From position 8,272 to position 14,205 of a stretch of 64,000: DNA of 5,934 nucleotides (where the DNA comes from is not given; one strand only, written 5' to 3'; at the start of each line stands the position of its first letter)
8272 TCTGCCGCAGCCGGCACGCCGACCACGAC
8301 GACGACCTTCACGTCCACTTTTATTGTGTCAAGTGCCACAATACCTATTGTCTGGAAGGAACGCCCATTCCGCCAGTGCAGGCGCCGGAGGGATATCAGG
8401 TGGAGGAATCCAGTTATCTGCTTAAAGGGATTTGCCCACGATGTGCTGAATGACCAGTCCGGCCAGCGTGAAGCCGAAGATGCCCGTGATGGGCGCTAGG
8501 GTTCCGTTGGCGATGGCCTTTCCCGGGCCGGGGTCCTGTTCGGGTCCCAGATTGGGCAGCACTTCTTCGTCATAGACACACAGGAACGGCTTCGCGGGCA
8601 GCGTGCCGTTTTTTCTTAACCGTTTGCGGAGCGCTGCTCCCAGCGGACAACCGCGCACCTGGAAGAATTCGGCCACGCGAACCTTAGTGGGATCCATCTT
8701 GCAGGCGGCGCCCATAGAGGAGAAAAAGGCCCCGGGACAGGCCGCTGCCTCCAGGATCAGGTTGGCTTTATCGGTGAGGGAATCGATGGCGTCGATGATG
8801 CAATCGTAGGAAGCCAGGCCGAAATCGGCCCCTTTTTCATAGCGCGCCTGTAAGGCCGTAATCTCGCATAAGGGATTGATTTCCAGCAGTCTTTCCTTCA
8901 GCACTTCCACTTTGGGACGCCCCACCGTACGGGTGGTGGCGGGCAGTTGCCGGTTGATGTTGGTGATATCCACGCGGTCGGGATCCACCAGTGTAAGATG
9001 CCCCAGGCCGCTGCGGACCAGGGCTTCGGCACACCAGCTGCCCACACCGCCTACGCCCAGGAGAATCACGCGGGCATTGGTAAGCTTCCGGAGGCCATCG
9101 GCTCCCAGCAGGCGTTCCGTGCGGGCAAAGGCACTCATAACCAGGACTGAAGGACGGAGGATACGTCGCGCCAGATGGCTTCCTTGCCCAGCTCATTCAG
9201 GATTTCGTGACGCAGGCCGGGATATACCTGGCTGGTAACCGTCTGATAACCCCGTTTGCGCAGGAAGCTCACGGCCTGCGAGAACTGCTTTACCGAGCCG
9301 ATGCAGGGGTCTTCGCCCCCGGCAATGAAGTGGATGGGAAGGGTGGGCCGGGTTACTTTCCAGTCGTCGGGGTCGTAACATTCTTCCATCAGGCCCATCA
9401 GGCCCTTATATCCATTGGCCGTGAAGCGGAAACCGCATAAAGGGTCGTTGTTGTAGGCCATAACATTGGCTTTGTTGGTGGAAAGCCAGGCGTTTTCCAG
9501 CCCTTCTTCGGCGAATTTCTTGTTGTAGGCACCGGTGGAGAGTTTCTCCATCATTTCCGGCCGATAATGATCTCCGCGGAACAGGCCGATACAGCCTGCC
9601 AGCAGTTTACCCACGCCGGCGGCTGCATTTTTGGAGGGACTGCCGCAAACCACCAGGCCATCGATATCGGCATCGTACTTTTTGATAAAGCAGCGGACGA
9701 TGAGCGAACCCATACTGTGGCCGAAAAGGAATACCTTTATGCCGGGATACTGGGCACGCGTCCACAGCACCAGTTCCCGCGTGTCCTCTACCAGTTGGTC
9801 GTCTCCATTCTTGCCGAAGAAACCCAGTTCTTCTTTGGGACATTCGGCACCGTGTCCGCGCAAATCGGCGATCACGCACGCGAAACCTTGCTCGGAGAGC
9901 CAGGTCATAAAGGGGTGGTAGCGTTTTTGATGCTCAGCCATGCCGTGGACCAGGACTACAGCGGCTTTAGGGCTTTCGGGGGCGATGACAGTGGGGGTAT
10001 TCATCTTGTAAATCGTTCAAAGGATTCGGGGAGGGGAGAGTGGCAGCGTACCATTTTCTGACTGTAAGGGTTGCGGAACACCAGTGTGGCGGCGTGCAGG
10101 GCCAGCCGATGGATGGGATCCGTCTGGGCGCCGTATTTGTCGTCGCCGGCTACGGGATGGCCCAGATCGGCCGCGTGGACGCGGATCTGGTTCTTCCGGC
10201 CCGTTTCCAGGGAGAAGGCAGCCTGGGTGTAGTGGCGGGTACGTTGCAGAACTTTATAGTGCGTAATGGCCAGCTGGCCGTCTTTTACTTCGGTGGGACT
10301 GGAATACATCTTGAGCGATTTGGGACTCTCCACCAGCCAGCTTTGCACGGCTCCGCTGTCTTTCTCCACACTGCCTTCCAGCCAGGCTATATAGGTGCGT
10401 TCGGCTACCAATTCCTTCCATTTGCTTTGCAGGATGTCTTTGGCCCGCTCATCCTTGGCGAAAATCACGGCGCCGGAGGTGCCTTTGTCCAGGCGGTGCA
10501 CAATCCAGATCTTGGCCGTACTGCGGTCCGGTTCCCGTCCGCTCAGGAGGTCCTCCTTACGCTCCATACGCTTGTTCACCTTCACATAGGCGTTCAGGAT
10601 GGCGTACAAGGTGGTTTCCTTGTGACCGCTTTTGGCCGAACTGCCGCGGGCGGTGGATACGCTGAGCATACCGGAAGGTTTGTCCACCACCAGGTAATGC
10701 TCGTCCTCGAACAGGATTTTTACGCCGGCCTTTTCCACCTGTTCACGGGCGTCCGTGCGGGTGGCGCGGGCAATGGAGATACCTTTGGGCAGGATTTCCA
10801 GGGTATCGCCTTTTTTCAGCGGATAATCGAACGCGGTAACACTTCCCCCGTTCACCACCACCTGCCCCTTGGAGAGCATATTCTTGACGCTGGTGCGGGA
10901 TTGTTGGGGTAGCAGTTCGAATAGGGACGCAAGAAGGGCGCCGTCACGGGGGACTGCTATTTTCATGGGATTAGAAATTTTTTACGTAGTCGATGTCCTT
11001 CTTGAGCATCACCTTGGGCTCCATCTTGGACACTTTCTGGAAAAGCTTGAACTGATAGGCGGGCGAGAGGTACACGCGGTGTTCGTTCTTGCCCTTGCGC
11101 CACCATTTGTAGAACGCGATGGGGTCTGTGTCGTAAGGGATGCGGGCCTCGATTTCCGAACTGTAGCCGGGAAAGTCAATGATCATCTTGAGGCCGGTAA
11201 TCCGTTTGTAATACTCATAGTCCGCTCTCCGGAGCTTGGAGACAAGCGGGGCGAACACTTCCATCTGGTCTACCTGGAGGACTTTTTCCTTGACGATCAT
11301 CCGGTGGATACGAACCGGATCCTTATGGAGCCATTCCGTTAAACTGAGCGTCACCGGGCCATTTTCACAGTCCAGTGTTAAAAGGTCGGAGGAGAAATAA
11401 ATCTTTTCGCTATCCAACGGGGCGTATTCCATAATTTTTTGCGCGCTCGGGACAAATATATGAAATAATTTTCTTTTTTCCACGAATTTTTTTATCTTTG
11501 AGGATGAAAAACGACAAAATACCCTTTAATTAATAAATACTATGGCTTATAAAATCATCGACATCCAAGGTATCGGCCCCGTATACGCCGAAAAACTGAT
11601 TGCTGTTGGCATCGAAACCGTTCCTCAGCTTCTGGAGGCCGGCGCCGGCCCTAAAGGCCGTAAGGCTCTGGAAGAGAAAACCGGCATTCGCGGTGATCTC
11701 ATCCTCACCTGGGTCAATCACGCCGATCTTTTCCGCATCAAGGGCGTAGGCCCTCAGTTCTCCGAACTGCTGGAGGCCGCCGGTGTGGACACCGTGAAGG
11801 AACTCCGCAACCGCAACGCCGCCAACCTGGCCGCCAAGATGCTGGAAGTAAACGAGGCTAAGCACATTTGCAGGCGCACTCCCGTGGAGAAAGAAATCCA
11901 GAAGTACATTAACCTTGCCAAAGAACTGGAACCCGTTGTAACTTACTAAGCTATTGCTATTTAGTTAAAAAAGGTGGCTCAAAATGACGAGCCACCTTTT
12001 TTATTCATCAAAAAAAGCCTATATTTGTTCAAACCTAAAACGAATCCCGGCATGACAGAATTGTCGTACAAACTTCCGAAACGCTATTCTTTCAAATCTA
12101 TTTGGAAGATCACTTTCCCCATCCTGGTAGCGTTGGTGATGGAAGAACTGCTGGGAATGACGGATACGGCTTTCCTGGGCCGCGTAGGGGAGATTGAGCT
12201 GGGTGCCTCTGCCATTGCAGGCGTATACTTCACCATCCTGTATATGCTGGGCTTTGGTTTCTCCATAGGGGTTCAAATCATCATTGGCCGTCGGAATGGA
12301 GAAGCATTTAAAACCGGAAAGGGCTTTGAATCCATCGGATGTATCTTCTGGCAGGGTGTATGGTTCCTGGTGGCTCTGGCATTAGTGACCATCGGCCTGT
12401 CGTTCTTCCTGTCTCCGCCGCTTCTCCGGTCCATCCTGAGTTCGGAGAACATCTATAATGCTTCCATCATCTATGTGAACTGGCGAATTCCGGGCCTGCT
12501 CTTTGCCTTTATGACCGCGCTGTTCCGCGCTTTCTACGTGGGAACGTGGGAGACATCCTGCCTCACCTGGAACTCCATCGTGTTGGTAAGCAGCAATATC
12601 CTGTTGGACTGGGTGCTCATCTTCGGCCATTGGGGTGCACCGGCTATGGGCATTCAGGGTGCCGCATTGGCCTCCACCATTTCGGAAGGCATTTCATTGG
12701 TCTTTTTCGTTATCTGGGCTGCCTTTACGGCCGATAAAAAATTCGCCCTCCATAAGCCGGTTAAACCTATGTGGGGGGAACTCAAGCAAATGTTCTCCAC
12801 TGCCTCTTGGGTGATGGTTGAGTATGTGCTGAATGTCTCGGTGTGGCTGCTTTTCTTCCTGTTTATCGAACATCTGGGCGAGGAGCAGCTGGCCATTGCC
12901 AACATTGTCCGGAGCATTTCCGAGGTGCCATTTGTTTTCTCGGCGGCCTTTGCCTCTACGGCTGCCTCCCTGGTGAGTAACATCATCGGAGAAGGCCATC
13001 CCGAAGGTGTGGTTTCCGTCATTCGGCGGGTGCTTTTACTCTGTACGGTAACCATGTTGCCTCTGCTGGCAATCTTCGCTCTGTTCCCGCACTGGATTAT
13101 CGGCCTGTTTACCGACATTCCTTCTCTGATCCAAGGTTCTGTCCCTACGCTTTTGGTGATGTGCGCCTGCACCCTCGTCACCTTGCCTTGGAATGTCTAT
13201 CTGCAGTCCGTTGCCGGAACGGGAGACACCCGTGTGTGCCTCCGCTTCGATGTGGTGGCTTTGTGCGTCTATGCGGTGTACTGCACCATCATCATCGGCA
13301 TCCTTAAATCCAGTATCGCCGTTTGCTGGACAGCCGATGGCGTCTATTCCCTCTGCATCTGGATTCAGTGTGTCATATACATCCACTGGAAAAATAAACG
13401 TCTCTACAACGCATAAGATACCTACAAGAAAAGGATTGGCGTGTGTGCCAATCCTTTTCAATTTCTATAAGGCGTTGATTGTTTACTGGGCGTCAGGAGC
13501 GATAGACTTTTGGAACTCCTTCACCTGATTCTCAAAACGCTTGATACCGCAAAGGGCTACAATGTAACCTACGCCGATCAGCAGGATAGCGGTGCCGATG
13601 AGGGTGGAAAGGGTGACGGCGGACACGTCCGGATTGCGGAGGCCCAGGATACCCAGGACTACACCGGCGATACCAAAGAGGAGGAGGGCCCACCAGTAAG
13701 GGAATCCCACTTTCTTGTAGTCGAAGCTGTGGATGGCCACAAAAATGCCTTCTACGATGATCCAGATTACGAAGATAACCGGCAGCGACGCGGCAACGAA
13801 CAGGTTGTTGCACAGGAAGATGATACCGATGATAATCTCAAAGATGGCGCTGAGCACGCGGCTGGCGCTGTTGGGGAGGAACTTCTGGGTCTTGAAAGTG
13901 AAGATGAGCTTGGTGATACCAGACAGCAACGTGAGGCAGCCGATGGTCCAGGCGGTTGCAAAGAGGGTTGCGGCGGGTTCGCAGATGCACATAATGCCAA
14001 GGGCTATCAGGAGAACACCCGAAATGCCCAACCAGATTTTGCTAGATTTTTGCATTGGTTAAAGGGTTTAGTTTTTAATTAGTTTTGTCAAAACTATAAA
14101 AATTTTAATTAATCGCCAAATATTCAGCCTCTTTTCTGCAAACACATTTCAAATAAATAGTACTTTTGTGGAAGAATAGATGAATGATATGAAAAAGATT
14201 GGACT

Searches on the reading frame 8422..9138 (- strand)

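Call 76: search_protein_families(library=pfam, proteins=[window:8422-9138:-], max_evalue=0.01)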
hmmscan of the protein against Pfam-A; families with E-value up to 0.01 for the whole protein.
window:8422-9138:- (238 aa): 1 family
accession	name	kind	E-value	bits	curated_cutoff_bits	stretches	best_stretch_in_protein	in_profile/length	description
PF00899.27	ThiF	-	2.2e-37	128.9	28.1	1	10-236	9-205/238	ThiF family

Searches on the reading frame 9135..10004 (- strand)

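Call 76: search_protein_families(library=pfam, proteins=[window:9135-10004:-], max_evalue=0.01)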
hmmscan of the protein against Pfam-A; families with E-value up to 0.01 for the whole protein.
window:9135-10004:- (289 aa): 8 families
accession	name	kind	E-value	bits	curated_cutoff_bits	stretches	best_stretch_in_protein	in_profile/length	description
PF12146.15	Hydrolase_4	-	3.6e-44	151.3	27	1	11-272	2-238/239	Serine aminopeptidase, S33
PF00561.26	Abhydrolase_1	-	2e-13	51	25.8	1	15-124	2-104/245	alpha/beta hydrolase fold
PF12697.13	Abhydrolase_6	-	1.3e-11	46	26.3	1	16-266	1-204/217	Alpha/beta hydrolase family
PF02089.21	Palm_thioest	-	2.1e-05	24.8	26.8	1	16-164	2-152/254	Palmitoyl protein thioesterase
PF06259.18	Abhydrolase_8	-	0.00081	19.5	20.5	1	85-127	104-147/178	Alpha/beta hydrolase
PF02450.21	LCAT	-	0.0013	18.5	21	1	88-113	120-145/392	Lecithin:cholesterol acyltransferase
PF01674.24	Lipase_2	-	0.0028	17.7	20.3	1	16-110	4-96/219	Lipase (class 2)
PF07819.20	PGAP1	-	0.0069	16.6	24.3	0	86-128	88-133/233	PGAP1-like alpha/beta domain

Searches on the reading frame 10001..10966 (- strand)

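Call 76: search_protein_families(library=pfam, proteins=[window:10001-10966:-], max_evalue=0.01)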
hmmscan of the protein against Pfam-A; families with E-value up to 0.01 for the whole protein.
window:10001-10966:- (321 aa): 2 families
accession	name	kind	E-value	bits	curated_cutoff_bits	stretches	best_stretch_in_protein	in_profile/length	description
PF00849.27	PseudoU_synth_2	-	2e-28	100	26.8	1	90-266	1-151/152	RNA pseudouridylate synthase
PF01479.30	S4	-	6.2e-05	23.1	22.8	1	15-55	7-47/48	S4 domain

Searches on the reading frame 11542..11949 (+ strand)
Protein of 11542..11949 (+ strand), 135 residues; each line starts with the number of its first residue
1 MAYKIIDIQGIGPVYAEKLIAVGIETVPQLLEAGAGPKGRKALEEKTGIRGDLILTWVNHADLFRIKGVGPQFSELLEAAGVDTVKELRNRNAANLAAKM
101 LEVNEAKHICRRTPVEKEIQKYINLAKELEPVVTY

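Call 76: search_protein_families(library=pfam, proteins=[window:11542-11949:+], max_evalue=0.01)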
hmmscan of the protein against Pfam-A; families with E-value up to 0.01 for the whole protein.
window:11542-11949:+ (135 aa): 9 families
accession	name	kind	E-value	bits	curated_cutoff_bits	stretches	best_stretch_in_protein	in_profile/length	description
PF14229.12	DUF4332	-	6.3e-40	136.6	23.2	1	10-129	2-122/122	Domain of unknown function (DUF4332)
PF14520.12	HHH_5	-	6.7e-11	42.9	27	1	5-49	4-43/57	Helix-hairpin-helix domain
PF11731.14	Cdd1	-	2e-08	34.8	25.5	1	61-108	6-53/86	Pathogenicity locus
PF10391.15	DNA_pol_lambd_f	-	2.8e-07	30.7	29.8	1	7-33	5-31/51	Fingers domain of DNA polymerase lambda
PF04994.19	TfoX_C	-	2.7e-05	24.7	23.1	0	4-35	4-35/81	TfoX C-terminal domain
PF22993.4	SAM_EPH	-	0.00062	19.9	27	0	75-109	21-55/60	Ephrin receptor 1 SAM domain-like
PF21999.2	IMS_HHH_1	-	0.00069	20.5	27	0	68-98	5-35/53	DNA polymerase-iota, thumb domain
PF02961.22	SAM_BAF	-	0.0016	19.3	25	0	5-31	20-46/88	Barrier to autointegration factor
PF11798.14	IMS_HHH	-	0.0075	16.9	24.4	0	5-24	13-32/32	IMS family HHH motif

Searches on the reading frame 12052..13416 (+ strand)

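Call 76: search_protein_families(library=pfam, proteins=[window:12052-13416:+], max_evalue=0.01)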
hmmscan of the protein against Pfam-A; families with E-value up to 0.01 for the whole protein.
window:12052-13416:+ (454 aa): 1 family
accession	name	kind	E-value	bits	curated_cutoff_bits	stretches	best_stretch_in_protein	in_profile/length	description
PF01554.23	MatE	-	2.5e-36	125.3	24.9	2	23-188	1-161/161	MatE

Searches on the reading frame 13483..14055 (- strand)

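Call 3: search_protein_families(library=pfam, proteins=[window:13483-14055:-], max_evalue=0.001)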
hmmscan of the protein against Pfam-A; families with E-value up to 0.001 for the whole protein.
window:13483-14055:- (190 aa): 1 family
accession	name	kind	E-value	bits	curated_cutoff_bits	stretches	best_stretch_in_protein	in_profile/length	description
PF03729.18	DUF308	-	6.8e-24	84.4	25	3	11-81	1-72/73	Short repeat of unknown function (DUF308)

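Call 4: search_protein_families(library=ncbifam, proteins=[window:13483-14055:-], max_evalue=0.001)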
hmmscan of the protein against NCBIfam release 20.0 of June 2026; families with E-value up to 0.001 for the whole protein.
window:13483-14055:- (190 aa): 1 family
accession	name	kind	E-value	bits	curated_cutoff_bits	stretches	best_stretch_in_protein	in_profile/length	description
NF007577.0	PRK10209.1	equivalog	3.6e-11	43.1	189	1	3-166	18-181/190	HdeD family acid-resistance protein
